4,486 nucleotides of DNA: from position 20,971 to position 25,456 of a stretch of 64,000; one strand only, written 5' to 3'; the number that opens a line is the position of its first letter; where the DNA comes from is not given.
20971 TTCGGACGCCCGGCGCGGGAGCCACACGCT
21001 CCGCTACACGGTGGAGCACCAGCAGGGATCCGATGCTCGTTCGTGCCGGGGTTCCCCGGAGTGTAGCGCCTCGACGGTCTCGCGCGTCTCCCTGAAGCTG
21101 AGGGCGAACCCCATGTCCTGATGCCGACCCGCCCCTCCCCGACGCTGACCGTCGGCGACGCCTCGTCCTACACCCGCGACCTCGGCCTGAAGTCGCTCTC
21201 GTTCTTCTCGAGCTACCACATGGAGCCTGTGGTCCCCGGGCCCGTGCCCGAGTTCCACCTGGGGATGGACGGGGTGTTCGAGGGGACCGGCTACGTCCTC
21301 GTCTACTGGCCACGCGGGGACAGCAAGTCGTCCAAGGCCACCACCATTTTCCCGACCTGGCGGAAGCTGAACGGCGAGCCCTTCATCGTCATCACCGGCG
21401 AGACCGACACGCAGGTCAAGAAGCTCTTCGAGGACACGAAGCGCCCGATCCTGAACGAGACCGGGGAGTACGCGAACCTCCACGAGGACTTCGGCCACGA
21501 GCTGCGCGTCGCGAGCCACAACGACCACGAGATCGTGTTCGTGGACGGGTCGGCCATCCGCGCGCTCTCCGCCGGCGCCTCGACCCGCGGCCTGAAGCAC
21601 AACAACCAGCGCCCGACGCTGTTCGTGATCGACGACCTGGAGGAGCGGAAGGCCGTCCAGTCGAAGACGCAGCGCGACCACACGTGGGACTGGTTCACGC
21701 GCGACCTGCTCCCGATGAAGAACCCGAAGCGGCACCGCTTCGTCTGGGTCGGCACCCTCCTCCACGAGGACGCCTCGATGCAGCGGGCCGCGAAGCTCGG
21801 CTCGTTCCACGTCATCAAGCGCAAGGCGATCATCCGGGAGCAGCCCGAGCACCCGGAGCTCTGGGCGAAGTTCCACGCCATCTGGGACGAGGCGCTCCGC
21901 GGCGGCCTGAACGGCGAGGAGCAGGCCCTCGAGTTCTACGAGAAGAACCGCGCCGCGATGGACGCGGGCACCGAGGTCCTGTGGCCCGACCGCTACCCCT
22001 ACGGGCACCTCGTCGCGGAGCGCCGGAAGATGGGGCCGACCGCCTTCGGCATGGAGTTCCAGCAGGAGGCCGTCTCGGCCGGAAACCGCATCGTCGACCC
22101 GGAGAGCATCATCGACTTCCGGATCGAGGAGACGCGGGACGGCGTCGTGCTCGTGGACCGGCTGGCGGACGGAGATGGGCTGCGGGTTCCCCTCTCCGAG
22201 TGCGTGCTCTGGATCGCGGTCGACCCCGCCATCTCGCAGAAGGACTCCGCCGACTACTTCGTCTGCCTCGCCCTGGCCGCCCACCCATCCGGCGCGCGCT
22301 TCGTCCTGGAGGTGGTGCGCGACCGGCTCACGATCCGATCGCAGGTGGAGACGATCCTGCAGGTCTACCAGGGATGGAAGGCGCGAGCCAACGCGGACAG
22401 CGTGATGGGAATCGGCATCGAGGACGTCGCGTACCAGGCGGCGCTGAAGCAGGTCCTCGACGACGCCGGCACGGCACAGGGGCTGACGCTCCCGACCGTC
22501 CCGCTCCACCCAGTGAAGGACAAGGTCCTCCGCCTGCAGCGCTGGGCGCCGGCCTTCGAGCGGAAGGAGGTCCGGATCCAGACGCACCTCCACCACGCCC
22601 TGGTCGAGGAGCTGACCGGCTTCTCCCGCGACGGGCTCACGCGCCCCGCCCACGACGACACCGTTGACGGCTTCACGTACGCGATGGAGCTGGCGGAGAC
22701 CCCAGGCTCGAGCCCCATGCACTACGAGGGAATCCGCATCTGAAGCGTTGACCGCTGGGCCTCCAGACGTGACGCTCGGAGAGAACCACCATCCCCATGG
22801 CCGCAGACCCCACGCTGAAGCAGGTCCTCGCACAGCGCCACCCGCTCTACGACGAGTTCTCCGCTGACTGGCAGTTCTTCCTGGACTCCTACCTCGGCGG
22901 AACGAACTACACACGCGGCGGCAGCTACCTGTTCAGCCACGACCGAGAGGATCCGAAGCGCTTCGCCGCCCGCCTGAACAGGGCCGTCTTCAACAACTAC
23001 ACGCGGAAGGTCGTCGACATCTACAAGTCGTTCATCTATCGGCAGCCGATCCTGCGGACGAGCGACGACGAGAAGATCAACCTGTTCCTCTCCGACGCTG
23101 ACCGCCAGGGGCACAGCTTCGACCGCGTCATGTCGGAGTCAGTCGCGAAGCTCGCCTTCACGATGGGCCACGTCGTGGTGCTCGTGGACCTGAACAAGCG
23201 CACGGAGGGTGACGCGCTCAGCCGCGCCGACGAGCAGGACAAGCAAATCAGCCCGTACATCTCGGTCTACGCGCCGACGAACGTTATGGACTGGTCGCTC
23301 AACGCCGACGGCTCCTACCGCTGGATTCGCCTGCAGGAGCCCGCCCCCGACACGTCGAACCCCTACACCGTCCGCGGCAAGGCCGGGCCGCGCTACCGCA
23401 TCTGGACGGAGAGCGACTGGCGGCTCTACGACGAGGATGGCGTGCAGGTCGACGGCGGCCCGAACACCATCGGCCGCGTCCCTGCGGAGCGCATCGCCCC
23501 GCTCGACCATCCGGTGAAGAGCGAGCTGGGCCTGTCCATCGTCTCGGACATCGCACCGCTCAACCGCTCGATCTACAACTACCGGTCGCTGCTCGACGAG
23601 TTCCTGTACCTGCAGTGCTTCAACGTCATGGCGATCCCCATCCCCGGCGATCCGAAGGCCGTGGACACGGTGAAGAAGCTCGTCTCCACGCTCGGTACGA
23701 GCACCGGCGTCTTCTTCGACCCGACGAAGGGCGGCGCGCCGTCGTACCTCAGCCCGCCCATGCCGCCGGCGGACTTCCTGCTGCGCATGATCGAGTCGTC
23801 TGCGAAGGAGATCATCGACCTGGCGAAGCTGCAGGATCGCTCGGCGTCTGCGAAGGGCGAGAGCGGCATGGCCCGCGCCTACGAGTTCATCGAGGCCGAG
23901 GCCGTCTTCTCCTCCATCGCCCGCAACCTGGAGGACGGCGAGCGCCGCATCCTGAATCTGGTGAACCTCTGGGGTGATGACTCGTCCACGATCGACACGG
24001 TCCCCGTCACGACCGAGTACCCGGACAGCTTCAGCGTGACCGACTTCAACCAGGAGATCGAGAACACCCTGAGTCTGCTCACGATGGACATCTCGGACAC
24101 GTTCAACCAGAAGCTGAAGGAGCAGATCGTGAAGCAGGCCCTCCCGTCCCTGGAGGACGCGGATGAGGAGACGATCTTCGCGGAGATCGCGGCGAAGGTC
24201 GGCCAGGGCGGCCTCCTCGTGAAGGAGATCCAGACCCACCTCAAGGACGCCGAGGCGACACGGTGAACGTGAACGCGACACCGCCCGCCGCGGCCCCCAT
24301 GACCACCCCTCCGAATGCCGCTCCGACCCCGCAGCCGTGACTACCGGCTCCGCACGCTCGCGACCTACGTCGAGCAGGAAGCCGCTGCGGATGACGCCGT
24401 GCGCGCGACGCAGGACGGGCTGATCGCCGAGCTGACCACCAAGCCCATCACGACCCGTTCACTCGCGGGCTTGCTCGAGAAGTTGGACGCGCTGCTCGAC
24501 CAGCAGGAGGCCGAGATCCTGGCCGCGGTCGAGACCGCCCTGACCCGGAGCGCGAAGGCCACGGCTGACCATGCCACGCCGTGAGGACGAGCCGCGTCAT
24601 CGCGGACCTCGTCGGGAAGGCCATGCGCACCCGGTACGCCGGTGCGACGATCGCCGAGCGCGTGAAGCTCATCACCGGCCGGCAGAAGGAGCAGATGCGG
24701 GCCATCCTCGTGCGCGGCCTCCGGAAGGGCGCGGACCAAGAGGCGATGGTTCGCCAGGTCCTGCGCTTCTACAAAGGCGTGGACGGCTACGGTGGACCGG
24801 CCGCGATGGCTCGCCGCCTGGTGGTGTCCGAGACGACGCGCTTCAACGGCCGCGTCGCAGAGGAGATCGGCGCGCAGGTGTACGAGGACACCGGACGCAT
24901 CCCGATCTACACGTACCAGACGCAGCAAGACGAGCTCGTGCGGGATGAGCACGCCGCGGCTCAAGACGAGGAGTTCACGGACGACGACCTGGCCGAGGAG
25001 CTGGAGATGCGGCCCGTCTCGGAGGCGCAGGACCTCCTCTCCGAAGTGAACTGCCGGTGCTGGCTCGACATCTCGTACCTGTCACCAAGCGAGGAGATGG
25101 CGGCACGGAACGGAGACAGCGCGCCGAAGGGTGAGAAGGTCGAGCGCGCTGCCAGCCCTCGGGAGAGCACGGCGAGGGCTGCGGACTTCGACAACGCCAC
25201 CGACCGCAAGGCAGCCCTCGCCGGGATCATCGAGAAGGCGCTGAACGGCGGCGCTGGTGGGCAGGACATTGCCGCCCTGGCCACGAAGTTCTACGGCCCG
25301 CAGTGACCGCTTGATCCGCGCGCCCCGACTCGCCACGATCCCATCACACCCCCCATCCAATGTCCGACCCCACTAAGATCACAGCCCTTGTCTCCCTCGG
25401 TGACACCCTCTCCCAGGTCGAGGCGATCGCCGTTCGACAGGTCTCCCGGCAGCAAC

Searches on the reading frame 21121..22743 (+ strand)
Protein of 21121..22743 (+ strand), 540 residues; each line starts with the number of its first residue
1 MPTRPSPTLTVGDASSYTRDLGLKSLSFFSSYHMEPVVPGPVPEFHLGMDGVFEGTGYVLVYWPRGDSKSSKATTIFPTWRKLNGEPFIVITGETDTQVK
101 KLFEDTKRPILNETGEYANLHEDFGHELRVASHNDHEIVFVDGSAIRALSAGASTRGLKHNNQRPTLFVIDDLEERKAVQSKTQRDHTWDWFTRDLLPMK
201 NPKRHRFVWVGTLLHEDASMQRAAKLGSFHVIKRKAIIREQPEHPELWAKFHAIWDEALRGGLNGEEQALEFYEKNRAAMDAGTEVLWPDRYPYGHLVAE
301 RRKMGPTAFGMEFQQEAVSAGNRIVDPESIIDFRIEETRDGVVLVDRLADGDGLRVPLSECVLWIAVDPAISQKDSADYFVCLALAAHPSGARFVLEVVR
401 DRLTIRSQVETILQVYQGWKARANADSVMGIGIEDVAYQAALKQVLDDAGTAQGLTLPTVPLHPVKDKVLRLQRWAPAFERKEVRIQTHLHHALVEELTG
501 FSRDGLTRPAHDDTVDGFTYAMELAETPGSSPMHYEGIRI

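Call 11: search_protein_families(library=phrogs, proteins=[window:21121-22743:+], max_evalue=0.001)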
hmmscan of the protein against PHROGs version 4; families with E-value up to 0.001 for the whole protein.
window:21121-22743:+ (540 aa): 5 families
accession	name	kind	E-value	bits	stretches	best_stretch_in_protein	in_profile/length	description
phrog_38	-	head and packaging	1.2e-66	226.8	1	23-532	270-710/760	terminase large subunit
phrog_5573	-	head and packaging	4.9e-17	63.2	1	280-522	20-231/250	terminase large subunit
phrog_979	-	head and packaging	3.1e-08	33.8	1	359-523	432-597/642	terminase large subunit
phrog_14112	-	unknown function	1.1e-05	26.1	1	62-195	108-242/247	-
phrog_4758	-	head and packaging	6.5e-05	23.4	1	59-218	60-212/243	terminase large subunit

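Call 19: search_dna_similar(query=window:21121-22743:+, collection=phages, mode=protein, max_rows=15)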
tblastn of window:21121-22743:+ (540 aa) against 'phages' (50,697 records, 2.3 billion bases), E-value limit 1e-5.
Records with a match: 329; places in all: 329; records where one place covers at least 80% of the query: 217.
Best place of each record, by identity: <60% 329.
By first word of the organism name: Pseudomonas 121; Ralstonia 98; Bacteriophage 22; Bacteroides 21; Bacillus 18; Paenibacillus 13; Burkholderia 4; Clostridium 3; Rhodobacter 3; Faecalibacterium 2; and 17 more.
By host as written in the record: Ralstonia solanacearum 70; - 56; Pseudomonas aeruginosa 35; Pseudomonas aeruginosa PA14 32; Paenibacillus larvae 11; Ralstonia solanacearum Race 3, Biovar 1 6; Bacillus alcalophilus CGMCC 1.3604 3; Helicobacter pullorum 3; and 93 more.
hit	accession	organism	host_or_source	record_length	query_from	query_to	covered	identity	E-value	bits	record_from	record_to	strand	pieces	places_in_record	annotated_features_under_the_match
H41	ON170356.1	Ralstonia phage YO382_2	Ralstonia solanacearum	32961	13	525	95%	26.0%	2e-26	120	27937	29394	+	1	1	record has no annotation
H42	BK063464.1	Mushuvirus mushu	Oscillospiraceae sp. ER4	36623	19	525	94%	26.1%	6e-32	137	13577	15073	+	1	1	terminase large subunit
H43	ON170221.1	Ralstonia phage YO128_1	Ralstonia solanacearum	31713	13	525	95%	25.6%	4e-25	116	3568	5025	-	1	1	record has no annotation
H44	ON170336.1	Ralstonia phage YO356_1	Ralstonia solanacearum Race 3, Biovar 1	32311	14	525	95%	25.6%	3e-21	104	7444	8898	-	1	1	record has no annotation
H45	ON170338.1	Ralstonia phage YO357_1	Ralstonia solanacearum Race 3, Biovar 1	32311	14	525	95%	25.6%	3e-21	104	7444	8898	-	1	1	record has no annotation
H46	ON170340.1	Ralstonia phage YO359_1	Ralstonia solanacearum Race 3, Biovar 1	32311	14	525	95%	25.6%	3e-21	104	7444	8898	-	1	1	record has no annotation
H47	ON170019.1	Ralstonia phage YO002_1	Ralstonia solanacearum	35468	14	525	95%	25.6%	3e-21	104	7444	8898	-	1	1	record has no annotation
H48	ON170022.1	Ralstonia phage YO004_1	Ralstonia solanacearum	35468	14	525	95%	25.6%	3e-21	104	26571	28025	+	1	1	record has no annotation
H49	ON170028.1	Ralstonia phage YO008_1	Ralstonia solanacearum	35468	14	525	95%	25.6%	3e-21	104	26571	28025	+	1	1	record has no annotation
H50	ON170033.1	Ralstonia phage YO010_1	Ralstonia solanacearum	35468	14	525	95%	25.6%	3e-21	104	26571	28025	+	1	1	record has no annotation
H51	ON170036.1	Ralstonia phage YO011_1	Ralstonia solanacearum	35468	14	525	95%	25.6%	3e-21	104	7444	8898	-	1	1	record has no annotation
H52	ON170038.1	Ralstonia phage YO012_1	Ralstonia solanacearum EURS 58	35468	14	525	95%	25.6%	3e-21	104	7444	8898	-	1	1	record has no annotation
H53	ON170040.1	Ralstonia phage YO013_1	Ralstonia solanacearum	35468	14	525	95%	25.6%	3e-21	104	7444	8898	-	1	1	record has no annotation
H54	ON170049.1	Ralstonia phage YO017_1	Ralstonia solanacearum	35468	14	525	95%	25.6%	3e-21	104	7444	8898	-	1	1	record has no annotation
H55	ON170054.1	Ralstonia phage YO019_1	Ralstonia solanacearum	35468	14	525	95%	25.6%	3e-21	104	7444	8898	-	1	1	record has no annotation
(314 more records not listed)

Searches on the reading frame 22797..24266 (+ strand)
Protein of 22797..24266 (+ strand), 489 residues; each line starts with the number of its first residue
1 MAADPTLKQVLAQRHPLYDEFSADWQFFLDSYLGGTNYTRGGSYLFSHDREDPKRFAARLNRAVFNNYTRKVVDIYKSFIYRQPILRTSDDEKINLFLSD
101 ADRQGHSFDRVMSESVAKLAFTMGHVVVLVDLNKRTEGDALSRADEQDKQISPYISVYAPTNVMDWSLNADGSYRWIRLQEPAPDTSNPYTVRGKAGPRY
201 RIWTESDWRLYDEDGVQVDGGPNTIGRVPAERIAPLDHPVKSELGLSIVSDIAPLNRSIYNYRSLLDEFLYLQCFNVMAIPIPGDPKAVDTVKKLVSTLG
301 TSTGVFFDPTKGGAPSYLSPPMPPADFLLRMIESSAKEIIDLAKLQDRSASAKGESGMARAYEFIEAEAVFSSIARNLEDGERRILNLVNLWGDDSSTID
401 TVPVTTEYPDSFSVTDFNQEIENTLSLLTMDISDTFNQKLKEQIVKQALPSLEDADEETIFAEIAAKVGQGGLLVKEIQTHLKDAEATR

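Call 11: search_protein_families(library=phrogs, proteins=[window:22797-24266:+], max_evalue=0.001)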
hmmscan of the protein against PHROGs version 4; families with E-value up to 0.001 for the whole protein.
window:22797-24266:+ (489 aa): 3 families
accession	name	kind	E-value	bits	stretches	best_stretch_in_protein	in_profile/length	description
phrog_145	-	head and packaging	1.6e-64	219.5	1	8-467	7-469/493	portal protein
phrog_12458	-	unknown function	4.5e-35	122.3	1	3-217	22-236/265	-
phrog_20858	-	unknown function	3.5e-13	50.4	1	292-458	13-183/250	-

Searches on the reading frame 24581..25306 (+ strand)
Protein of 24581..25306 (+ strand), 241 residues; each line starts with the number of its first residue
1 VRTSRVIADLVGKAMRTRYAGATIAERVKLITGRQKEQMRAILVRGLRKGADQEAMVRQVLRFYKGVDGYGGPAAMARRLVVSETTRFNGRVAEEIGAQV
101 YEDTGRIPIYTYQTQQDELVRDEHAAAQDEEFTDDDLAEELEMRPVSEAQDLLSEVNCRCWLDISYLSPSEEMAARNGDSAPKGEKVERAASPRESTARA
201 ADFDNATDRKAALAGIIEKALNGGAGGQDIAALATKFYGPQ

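Call 11: search_protein_families(library=phrogs, proteins=[window:24581-25306:+], max_evalue=0.001)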
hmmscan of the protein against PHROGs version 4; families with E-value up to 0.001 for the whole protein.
window:24581-25306:+ (241 aa): 3 families
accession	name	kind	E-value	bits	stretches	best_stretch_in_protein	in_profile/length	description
phrog_595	-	head and packaging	4.1e-07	30.7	1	14-208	164-331/513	head maturation protease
phrog_6577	-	unknown function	0.00025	20.5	1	15-192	95-250/1066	-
phrog_4728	-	head and packaging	0.00067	19.5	1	12-187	161-321/591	head morphogenesis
